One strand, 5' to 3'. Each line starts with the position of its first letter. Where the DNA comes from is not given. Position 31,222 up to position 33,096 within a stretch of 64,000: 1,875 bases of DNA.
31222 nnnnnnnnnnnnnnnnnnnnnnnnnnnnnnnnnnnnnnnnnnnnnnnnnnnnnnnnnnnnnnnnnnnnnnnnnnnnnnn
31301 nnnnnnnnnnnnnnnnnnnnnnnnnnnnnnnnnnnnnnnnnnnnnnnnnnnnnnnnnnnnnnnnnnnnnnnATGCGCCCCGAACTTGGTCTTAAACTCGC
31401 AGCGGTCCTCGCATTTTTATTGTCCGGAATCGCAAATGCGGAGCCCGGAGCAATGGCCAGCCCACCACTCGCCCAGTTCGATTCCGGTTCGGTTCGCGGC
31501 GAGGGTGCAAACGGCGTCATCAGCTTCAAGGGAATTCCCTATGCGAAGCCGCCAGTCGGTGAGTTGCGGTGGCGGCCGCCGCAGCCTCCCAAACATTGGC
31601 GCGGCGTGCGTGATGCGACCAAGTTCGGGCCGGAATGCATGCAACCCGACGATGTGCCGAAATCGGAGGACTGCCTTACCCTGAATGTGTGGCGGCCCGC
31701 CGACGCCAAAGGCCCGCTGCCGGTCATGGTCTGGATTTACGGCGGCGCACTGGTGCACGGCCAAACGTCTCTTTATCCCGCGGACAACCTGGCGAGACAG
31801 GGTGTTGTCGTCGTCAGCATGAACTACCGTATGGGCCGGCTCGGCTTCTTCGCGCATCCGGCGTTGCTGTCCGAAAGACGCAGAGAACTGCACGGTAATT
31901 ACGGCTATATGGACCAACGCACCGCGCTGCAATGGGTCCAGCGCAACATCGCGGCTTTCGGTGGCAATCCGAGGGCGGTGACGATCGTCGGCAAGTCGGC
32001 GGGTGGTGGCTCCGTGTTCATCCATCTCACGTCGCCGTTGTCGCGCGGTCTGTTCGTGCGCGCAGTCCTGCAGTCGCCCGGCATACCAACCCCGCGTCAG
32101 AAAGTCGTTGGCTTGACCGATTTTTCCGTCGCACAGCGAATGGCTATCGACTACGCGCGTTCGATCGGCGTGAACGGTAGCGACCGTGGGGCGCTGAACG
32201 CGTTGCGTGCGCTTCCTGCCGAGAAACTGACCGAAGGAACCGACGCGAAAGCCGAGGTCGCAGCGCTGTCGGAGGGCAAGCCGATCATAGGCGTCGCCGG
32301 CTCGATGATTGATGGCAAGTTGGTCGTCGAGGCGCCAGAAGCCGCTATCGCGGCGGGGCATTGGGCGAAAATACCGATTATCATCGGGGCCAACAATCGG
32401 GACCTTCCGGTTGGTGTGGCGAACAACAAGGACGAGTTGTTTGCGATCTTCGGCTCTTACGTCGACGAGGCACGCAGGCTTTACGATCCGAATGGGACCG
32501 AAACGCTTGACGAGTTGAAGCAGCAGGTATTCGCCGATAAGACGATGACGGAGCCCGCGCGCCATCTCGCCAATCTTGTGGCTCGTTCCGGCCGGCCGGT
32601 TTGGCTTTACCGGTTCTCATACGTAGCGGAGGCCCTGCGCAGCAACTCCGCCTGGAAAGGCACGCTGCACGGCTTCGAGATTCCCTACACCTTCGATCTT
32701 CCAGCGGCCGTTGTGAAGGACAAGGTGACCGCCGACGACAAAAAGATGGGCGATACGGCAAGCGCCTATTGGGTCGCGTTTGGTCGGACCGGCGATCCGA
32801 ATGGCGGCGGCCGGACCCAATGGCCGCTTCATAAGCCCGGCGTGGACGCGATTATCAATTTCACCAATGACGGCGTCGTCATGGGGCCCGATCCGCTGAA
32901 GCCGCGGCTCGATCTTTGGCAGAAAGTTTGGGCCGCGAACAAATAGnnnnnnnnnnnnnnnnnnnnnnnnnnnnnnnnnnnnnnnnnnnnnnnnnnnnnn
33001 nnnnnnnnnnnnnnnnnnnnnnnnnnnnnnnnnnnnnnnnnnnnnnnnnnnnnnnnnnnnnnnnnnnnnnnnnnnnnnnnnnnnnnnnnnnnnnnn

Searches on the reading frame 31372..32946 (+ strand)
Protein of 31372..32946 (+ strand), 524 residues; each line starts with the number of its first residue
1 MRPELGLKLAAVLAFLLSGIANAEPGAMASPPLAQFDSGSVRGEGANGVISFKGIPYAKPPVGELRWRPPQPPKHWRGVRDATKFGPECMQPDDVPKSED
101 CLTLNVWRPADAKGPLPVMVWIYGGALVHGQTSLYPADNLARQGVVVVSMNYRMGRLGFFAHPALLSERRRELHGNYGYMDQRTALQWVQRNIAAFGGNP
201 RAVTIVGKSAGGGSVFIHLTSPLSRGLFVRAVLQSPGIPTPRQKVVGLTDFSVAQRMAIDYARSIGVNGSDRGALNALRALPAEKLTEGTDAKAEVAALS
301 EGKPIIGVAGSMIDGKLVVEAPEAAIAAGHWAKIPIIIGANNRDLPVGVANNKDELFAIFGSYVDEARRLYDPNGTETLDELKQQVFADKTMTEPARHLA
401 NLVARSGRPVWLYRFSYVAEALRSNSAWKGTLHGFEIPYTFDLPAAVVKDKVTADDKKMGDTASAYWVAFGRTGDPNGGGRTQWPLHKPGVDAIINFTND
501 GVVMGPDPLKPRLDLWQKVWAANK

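Call 67: search_protein_families(library=pfam, proteins=[window:31372-32946:+], max_evalue=0.001)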
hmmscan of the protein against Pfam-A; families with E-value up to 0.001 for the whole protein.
window:31372-32946:+ (524 aa): 3 families
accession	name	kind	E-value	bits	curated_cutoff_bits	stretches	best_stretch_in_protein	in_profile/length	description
PF00135.34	COesterase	-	1.5e-111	374.3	27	2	33-351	4-323/515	Carboxylesterase family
PF20434.5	BD-FAE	-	6.3e-11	42.6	26.8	1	104-212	1-100/215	BD-FAE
PF07859.19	Abhydrolase_3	-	5.2e-05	23.5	25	0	179-213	49-83/210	alpha/beta hydrolase fold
